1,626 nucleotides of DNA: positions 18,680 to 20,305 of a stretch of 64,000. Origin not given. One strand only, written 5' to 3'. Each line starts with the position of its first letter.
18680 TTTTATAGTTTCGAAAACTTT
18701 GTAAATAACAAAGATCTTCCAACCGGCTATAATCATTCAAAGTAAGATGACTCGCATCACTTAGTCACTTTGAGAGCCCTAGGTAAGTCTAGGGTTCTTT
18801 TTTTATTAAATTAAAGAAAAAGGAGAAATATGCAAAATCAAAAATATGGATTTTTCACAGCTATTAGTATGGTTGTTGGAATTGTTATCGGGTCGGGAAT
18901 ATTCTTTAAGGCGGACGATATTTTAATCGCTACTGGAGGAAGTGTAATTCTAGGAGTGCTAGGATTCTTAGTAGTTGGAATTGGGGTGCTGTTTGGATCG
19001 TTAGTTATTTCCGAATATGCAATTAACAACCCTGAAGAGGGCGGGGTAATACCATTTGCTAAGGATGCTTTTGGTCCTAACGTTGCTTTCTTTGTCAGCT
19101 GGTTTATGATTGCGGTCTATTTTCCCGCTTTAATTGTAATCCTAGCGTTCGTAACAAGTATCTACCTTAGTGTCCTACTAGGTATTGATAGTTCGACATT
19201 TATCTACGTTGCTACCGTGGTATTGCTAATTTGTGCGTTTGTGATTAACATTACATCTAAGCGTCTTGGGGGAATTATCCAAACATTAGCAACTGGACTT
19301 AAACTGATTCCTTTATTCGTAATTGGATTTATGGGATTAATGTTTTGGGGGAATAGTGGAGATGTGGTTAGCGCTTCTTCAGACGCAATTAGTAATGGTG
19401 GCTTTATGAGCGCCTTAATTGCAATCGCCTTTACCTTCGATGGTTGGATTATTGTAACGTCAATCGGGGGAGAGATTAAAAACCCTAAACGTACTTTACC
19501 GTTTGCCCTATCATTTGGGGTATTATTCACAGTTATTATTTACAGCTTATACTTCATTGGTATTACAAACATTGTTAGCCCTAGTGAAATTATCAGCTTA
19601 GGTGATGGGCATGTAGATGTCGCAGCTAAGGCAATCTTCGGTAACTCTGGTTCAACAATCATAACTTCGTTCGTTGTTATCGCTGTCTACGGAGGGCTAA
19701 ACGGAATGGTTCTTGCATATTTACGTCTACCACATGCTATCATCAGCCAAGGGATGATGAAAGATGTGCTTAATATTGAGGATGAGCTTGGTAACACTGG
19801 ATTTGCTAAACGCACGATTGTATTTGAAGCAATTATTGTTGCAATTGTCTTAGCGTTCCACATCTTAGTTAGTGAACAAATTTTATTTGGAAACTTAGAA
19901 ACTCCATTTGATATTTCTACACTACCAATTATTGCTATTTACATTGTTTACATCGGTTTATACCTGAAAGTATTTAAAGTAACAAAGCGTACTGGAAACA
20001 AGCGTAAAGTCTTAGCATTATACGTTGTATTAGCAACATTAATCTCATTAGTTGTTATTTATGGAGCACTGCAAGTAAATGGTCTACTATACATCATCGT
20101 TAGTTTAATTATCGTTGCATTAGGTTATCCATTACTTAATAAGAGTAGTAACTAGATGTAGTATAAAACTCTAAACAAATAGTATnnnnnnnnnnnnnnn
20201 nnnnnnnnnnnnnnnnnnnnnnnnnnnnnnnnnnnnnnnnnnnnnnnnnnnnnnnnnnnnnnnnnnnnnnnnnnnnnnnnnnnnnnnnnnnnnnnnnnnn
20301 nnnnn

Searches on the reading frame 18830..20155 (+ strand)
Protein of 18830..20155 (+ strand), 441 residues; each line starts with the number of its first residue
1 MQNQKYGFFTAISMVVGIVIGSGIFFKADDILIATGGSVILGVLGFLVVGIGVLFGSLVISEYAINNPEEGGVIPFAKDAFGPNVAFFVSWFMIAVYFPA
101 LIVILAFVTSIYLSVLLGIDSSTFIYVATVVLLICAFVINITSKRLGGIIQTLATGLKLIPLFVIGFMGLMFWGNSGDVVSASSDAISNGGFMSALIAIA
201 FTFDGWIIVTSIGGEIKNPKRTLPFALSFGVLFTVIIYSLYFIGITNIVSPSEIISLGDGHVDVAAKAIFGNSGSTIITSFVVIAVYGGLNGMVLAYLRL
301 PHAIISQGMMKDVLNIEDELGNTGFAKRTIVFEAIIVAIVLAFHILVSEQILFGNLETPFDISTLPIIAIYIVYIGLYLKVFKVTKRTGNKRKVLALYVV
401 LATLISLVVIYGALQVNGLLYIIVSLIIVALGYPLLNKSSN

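Call 10: search_protein_families(library=pfam, proteins=[window:18830-20155:+], max_evalue=0.01)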
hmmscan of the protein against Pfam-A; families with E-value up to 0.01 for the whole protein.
window:18830-20155:+ (441 aa): 2 families
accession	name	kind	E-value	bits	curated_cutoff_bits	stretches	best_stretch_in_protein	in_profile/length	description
PF13520.12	AA_permease_2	-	1e-34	120.7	27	1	7-410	2-401/427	Amino acid permease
PF00324.27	AA_permease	-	1.9e-22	80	24.6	1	12-423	3-426/470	Amino acid permease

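Call 15: find_related_loci(query=window:18830-20155:+, collection=genome_contigs, flank=10000)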
Query window:18830-20155:+ (441 aa) in genome_contigs; peptide patterns used: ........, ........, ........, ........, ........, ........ (x = any residue, [..] = any of these).
155 stretches matched a pattern; 2 encode a relative of the query (tblastn E <= 1e-3); 2 distinct loci.
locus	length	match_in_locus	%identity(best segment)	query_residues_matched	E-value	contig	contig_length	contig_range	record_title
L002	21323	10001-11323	68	2-441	0e+0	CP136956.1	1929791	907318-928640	Mollicutes bacterium LVI A0078 chromosome, complete genome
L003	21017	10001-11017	29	1-345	6e-17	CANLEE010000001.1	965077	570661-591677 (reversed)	uncultured Psychroserpens sp. isolate 2-553-3Z.fasta genome assembly, contig: NODE_1, whole genome shotgun sequence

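Call 47: find_encoding_contigs(protein=window:18830-20155:+, flank=10000, max_places=10)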
Protein window:18830-20155:+ (441 aa): 2 contigs read that carry it; 1 place shown.
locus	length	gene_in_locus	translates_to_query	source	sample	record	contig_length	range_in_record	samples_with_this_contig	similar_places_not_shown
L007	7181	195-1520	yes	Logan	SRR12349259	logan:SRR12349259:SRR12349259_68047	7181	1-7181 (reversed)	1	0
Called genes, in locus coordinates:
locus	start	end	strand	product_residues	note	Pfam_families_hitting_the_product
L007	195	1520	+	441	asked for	PF00324:AA_permease, PF13520:AA_permease_2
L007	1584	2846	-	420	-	-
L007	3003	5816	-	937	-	PF01915:Glyco_hydro_3_C, PF14310:Fn3-like, PF00933:Glyco_hydro_3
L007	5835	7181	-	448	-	?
